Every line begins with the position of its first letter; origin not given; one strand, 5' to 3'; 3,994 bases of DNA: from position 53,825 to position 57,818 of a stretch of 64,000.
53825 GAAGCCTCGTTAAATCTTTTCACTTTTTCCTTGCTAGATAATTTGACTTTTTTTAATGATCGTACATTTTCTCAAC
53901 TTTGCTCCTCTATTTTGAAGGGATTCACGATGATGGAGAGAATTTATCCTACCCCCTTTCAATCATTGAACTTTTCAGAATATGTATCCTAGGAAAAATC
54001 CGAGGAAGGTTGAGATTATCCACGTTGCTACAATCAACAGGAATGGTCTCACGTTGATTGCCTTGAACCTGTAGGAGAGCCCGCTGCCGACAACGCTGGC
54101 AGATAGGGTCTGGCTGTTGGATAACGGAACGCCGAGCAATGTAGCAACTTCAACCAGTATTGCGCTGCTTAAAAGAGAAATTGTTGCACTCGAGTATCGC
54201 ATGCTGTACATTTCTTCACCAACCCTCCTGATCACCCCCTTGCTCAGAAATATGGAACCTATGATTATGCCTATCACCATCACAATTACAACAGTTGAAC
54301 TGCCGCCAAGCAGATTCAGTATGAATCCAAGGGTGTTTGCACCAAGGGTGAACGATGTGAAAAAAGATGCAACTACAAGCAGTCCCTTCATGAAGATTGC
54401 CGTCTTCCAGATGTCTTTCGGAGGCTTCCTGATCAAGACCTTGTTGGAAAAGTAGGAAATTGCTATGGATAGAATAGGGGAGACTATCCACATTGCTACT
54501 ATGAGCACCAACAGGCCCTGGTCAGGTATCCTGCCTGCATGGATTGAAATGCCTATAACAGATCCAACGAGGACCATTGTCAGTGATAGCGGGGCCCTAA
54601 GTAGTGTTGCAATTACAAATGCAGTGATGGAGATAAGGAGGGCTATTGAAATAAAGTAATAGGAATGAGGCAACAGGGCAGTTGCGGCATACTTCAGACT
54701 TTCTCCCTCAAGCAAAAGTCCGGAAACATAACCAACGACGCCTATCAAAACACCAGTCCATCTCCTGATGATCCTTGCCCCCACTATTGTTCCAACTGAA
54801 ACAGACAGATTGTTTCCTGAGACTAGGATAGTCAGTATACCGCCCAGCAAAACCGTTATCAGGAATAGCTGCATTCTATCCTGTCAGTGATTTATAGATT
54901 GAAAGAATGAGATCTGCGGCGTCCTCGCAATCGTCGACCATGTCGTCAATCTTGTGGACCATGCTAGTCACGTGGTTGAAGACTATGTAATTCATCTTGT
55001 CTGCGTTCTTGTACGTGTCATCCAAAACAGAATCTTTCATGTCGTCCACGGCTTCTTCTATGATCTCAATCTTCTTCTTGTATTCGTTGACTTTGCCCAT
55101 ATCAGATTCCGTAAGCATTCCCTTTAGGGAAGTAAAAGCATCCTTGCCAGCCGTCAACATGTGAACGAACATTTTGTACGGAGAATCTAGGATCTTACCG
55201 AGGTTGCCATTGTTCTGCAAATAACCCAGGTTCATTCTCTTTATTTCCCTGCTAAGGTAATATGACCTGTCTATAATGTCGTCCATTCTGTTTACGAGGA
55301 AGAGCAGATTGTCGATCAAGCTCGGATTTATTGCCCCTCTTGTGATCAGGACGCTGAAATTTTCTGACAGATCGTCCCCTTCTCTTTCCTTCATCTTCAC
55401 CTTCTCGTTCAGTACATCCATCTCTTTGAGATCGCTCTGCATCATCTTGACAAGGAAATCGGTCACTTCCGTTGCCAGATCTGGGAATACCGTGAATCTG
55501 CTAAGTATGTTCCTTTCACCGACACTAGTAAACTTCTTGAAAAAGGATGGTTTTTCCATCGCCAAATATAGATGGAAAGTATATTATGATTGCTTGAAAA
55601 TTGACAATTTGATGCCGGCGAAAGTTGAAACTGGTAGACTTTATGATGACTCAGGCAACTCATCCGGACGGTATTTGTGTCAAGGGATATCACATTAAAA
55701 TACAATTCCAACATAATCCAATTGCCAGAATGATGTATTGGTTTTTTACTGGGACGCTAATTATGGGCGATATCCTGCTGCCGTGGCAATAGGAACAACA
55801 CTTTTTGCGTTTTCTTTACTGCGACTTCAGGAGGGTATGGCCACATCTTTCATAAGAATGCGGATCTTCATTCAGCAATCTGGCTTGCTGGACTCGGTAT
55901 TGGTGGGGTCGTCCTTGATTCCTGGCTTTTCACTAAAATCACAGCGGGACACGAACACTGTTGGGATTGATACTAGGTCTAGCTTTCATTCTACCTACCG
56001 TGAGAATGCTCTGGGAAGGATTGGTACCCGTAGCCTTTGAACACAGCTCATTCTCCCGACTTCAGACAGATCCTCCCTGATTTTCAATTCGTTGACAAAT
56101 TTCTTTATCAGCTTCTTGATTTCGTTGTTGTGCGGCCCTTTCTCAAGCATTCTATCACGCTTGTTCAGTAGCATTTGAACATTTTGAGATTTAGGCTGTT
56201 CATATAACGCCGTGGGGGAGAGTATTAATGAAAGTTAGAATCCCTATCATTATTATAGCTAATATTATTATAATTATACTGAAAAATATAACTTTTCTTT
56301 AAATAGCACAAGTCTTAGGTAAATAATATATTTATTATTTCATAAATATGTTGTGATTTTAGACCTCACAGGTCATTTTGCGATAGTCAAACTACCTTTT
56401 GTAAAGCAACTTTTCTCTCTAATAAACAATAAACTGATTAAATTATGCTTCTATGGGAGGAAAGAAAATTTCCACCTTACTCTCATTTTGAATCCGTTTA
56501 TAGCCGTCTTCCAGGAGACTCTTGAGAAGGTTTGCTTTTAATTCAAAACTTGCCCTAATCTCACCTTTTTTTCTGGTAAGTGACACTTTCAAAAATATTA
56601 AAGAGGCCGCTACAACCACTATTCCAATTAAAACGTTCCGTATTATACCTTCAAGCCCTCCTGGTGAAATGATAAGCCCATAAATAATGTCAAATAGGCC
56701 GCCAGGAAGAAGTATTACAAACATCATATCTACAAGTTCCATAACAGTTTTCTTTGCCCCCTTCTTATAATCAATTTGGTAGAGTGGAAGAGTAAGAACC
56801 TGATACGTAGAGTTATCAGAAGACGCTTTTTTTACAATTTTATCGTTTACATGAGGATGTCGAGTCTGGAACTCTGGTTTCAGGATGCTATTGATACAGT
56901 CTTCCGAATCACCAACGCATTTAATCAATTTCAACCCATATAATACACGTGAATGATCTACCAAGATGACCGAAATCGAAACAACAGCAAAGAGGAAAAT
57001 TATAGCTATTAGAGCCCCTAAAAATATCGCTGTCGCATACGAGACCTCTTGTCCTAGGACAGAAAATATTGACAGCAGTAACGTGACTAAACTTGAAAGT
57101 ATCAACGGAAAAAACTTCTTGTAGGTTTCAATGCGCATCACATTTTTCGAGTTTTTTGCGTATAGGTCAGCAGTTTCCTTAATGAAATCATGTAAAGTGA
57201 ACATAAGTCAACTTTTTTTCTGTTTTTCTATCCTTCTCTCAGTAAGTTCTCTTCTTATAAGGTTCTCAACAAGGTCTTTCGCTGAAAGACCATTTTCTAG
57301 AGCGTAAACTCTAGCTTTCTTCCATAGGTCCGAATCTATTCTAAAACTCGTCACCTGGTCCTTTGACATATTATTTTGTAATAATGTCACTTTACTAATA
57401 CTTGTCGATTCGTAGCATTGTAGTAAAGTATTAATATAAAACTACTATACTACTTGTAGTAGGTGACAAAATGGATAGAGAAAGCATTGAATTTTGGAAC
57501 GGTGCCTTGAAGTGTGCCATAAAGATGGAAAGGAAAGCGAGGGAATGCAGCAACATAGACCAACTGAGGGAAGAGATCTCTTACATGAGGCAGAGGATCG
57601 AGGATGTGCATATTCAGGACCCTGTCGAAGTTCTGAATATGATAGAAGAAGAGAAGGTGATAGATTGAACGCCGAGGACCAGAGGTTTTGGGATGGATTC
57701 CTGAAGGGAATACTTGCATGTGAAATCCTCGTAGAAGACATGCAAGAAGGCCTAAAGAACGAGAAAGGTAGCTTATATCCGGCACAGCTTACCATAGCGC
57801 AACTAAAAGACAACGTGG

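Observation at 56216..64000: Integrated plasmid/virus-like element of unrecognised type, made almost entirely of orphan genes around a PrimPol/SF3-like replication module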

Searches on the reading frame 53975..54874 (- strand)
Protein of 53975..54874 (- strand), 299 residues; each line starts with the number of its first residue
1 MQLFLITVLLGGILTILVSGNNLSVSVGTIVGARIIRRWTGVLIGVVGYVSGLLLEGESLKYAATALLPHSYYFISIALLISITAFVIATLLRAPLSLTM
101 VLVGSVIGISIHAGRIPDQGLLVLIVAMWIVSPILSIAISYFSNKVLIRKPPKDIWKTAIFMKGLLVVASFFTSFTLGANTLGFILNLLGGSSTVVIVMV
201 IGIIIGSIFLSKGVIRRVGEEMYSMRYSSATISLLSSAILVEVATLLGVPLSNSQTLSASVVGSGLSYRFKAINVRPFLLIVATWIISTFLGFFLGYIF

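Call 7: search_protein_families(library=pfam, max_evalue=0.1, proteins=[window:53975-54874:-])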
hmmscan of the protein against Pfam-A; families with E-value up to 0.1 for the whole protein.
window:53975-54874:- (299 aa): 1 family
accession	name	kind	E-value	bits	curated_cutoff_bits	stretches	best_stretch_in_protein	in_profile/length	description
PF01384.25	PHO4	-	4.6e-30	105.2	33.7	2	158-294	197-348/350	Phosphate transporter family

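Call 87: find_encoding_contigs(protein=window:53975-54874:-, flank=10000, max_places=6)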
Protein window:53975-54874:- (299 aa): 8 contigs read that carry it; 6 places shown.
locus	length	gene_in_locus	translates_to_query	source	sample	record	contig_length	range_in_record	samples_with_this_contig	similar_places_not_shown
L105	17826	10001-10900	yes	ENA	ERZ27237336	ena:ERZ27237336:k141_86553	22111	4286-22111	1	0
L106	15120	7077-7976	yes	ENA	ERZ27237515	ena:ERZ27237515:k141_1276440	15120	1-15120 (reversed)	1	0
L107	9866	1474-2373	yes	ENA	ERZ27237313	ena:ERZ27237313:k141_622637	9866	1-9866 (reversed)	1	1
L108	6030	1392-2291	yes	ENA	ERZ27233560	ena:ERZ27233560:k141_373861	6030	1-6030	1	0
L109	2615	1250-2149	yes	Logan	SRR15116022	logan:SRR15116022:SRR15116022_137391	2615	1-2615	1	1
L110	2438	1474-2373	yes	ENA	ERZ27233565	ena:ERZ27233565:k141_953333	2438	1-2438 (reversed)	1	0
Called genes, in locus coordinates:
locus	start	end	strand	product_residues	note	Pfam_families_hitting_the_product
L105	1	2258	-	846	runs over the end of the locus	PF01555:N6_N4_Mtase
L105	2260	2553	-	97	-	-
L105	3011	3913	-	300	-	PF13714:PEP_mutase, PF00463:ICL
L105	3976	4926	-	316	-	PF01895:PhoU (weak)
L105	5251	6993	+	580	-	PF23545:Zn_ribbon_HMPTM, PF04055:Radical_SAM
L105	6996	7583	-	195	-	PF00551:Formyl_trans_N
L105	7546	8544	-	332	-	PF01866:Diphthamide_syn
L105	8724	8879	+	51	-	-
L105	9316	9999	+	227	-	PF01865:PhoU_div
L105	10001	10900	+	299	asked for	PF01384:PHO4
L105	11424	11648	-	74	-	-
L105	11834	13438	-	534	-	PF00501:AMP-binding, PF13193:AMP-binding_C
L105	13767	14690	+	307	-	PF12138:Spherulin4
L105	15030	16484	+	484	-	PF00083:Sugar_tr, PF07690:MFS_1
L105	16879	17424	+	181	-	PF03745:DUF309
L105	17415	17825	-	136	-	?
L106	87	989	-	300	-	PF13714:PEP_mutase, PF00463:ICL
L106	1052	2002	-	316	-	PF01895:PhoU (weak)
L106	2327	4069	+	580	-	PF23545:Zn_ribbon_HMPTM, PF04055:Radical_SAM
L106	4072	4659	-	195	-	PF00551:Formyl_trans_N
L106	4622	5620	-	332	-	PF01866:Diphthamide_syn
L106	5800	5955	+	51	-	-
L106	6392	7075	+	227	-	PF01865:PhoU_div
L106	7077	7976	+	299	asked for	PF01384:PHO4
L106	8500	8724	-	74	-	-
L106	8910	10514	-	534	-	PF00501:AMP-binding, PF13193:AMP-binding_C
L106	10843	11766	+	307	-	PF12138:Spherulin4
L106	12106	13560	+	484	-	PF00083:Sugar_tr, PF07690:MFS_1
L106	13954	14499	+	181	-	PF03745:DUF309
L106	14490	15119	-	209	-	?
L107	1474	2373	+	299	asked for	PF01384:PHO4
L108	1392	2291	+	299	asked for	PF01384:PHO4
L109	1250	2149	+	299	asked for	PF01384:PHO4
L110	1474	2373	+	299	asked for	PF01384:PHO4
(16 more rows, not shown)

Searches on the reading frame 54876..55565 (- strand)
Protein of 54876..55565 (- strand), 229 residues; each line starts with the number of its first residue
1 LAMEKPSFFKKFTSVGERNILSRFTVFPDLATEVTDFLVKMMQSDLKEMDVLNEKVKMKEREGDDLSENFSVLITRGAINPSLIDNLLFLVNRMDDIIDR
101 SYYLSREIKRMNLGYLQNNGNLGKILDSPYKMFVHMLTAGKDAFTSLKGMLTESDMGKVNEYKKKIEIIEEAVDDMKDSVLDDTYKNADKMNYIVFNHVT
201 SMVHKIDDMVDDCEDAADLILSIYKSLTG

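Call 7: search_protein_families(library=pfam, max_evalue=0.1, proteins=[window:54876-55565:-])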
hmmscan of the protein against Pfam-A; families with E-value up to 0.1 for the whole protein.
window:54876-55565:- (229 aa): 3 families
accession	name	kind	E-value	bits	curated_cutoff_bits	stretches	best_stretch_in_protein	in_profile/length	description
PF01865.21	PhoU_div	-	1.1e-17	64.6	24.4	1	24-224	17-212/214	Protein of unknown function DUF47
PF02543.21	Carbam_trans_N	-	0.012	15.5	24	1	97-210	162-259/346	Carbamoyltransferase N-terminus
PF21773.2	ODAD1_CC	-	0.076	12.5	27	1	152-217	146-211/287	ODAD1 central coiled coil region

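Call 32: find_encoding_contigs(protein=window:54876-55565:-, flank=10000, max_places=6)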
Protein window:54876-55565:- (229 aa): no gene with exactly this product is on record in the collection.

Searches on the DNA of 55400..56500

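Call 8: search_rna_families(source=window, start=55400, end=56500, threshold=evalue, max_evalue=10, show_alignments=2)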
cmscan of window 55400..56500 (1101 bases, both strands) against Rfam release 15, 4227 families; matches with E-value up to 10: 3.
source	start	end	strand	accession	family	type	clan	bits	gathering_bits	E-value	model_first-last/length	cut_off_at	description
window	55515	55746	+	RF01819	RsaD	Gene; sRNA;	-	17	50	3.1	1-189/189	no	RNA Staph. aureus D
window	55467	55607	+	RF00636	NRON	Gene;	-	16.1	50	0.049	1-370/370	no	ncRNA Repressor of NFAT (nuclear factor of activated T cells)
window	56060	56115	-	RF01306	sR52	Gene; snRNA; snoRNA; CD-box;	-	15.1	50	2.4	1-60/60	no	Small nucleolar RNA sR52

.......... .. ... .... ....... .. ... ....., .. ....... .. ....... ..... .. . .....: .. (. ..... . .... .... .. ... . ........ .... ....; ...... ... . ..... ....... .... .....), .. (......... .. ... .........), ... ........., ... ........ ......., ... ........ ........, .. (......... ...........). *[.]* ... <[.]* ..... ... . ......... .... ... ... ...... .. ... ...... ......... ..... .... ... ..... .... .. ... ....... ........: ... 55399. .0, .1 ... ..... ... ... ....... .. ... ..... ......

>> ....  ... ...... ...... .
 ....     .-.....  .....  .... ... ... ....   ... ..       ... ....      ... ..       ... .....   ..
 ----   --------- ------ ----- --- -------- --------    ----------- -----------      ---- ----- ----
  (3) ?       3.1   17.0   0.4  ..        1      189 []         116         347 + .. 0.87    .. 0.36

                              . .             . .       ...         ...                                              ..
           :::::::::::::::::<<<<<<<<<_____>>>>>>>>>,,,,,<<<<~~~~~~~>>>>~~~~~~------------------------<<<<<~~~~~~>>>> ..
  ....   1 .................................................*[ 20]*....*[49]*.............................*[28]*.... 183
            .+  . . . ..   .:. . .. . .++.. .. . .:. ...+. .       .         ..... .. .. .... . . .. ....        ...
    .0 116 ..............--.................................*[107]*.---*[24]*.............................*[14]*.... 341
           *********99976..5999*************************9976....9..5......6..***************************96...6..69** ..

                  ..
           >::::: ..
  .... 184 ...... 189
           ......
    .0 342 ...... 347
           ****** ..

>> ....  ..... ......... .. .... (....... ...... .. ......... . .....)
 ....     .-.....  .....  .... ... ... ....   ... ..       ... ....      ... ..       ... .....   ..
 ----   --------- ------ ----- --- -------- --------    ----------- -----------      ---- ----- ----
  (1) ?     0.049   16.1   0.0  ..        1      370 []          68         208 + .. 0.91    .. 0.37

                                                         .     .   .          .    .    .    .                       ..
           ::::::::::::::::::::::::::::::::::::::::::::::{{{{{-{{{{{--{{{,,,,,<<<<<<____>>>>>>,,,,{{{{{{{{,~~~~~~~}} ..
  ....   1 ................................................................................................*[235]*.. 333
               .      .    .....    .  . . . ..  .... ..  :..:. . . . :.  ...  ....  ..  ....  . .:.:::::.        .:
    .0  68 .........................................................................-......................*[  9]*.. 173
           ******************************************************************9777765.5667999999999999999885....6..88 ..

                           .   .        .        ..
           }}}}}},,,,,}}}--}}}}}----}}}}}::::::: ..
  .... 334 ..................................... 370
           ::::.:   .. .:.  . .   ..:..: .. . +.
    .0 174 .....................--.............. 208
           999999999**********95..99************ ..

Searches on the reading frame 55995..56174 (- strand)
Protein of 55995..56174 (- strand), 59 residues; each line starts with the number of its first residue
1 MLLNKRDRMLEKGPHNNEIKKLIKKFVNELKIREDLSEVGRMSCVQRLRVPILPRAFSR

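Call 6: search_protein_families(library=pfam, max_evalue=0.1, proteins=[window:55995-56174:-])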
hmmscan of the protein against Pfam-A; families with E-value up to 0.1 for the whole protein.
window:55995-56174:- (59 aa): 2 families
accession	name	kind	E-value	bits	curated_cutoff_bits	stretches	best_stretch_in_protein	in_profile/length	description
PF15449.11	Retinal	-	0.015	13.6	27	1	6-57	727-780/1292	Retinal protein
PF25672.1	BBH37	-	0.049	14.1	27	1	4-39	58-93/184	BBH37 helical domain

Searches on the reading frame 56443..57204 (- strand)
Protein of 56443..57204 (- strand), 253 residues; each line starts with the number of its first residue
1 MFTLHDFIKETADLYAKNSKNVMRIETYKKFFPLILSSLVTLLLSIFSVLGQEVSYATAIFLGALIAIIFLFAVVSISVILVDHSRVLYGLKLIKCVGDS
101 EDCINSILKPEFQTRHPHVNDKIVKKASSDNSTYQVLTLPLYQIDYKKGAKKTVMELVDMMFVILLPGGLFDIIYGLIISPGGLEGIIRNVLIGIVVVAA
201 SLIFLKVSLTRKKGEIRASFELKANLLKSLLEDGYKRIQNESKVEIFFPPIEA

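Call 6: search_protein_families(library=pfam, max_evalue=0.1, proteins=[window:56443-57204:-])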
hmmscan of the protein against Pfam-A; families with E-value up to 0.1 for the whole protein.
window:56443-57204:- (253 aa): 4 families
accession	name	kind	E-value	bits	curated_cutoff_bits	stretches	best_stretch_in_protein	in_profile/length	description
PF00335.26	Tetraspanin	-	0.0012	19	32.1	1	32-134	48-127/225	Tetraspanin family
PF08570.15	DUF1761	-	0.028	15.1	31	1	31-85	46-100/123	Protein of unknown function (DUF1761)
PF07062.17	Clc-like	-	0.091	12.7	24.9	0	30-87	106-163/212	Clc-like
PF19484.4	DUF6020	-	0.099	11.4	28.3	0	25-110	3-67/604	Family of unknown function (DUF6020)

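Call 45: search_protein_families(library=phrogs, max_evalue=0.01, proteins=[window:56443-57204:-])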
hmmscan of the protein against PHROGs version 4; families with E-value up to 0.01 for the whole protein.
window:56443-57204:- (253 aa): 0 families

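Call 97: find_encoding_contigs(protein=window:56443-57204:-, flank=10000, max_places=6)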
Protein window:56443-57204:- (253 aa): 1 contig read that carries it; 1 place shown.
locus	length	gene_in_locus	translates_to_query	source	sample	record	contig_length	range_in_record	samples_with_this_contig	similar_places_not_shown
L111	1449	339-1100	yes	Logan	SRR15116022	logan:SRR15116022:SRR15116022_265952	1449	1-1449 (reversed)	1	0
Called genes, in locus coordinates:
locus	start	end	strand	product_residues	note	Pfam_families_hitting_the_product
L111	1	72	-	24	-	?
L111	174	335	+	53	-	-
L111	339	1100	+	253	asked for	-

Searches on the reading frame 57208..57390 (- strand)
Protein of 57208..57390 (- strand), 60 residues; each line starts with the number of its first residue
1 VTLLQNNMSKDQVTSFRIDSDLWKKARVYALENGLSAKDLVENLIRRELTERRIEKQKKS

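Call 6: search_protein_families(library=pfam, max_evalue=0.1, proteins=[window:57208-57390:-])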
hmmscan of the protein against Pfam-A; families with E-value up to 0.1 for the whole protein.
window:57208-57390:- (60 aa): 4 families
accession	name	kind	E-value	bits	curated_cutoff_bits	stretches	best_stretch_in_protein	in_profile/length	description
PF19891.5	DUF6364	-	0.0042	18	27.3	1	17-54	8-42/70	Family of unknown function (DUF6364)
PF23807.1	RHH_10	-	0.013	16.2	27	1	13-58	25-68/84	Ribbon-helix-helix protein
PF07600.16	DUF1564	-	0.046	13.9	25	1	3-48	73-118/167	Protein of unknown function (DUF1564)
PF13467.12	RHH_4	-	0.063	13.8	25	1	12-50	11-49/67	Ribbon-helix-helix domain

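Call 45: search_protein_families(library=phrogs, max_evalue=0.01, proteins=[window:57208-57390:-])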
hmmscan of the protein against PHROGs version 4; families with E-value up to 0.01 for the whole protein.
window:57208-57390:- (60 aa): 4 families
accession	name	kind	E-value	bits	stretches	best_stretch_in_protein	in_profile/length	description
phrog_582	-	transcription regulation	2.4e-05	25.6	1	8-57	54-103/105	Arc-like repressor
phrog_6506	-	transcription regulation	5.6e-05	24.1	1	7-60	5-56/59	Arc-like repressor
phrog_876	-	transcription regulation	0.0003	21.4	1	8-59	5-56/239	transcriptional repressor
phrog_3180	-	transcription regulation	0.0022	19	1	15-50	9-44/50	Arc-like repressor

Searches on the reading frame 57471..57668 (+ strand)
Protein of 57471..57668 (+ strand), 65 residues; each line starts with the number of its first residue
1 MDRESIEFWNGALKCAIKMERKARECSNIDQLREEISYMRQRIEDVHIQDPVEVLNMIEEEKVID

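Call 6: search_protein_families(library=pfam, max_evalue=0.1, proteins=[window:57471-57668:+])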
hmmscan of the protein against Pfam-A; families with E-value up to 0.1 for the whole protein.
window:57471-57668:+ (65 aa): 1 family
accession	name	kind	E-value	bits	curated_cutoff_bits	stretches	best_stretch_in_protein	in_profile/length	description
PF13281.12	MAP3K_TRAF_bd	-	0.019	14.5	24.1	1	18-58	102-143/371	MAP3K TRAFs-binding domain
